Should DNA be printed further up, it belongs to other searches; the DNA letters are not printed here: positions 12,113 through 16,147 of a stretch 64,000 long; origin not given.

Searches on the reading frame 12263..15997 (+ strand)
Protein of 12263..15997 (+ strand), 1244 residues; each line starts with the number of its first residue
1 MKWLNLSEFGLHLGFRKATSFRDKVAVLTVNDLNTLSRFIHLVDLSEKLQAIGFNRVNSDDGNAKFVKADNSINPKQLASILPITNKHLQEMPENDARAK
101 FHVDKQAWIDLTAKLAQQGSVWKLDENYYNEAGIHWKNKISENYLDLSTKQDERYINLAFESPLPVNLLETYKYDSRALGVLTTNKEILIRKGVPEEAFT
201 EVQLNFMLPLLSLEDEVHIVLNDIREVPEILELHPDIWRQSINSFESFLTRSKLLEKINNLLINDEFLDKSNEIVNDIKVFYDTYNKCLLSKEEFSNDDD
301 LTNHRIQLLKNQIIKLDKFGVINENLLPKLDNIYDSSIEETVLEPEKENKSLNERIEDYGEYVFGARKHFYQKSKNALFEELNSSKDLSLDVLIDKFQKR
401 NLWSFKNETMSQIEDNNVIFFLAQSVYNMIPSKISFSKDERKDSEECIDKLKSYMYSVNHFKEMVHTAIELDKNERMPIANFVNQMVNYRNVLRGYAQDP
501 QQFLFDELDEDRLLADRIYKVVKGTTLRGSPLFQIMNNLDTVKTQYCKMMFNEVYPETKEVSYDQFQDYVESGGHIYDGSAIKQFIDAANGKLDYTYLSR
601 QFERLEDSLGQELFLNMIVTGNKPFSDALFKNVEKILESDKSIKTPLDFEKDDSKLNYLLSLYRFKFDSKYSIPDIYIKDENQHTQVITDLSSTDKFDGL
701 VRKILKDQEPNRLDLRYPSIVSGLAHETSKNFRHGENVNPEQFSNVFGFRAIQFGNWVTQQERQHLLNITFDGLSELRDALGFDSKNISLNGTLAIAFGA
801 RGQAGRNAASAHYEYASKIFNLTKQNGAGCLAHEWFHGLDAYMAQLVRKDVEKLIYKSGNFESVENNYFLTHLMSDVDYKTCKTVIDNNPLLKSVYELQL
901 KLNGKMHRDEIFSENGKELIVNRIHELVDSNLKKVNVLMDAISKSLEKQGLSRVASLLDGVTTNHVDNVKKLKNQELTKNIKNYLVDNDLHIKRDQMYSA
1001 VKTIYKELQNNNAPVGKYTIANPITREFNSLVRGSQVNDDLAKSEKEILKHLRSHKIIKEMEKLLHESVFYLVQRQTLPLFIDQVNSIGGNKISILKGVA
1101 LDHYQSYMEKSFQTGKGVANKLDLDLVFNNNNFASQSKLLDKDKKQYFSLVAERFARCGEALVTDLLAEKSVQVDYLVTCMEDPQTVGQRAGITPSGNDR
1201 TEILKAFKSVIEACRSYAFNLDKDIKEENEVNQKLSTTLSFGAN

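Call 7: search_protein_families(library=pfam, proteins=[window:12263-15997:+], max_evalue=0.01)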
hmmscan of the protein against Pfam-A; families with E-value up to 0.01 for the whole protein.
window:12263-15997:+ (1244 aa): 1 family
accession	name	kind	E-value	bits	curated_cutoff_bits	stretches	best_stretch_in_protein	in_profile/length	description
PF18796.6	LPD1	-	1e-08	35.5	27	1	1142-1215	4-75/78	Large polyvalent protein-associated domain 1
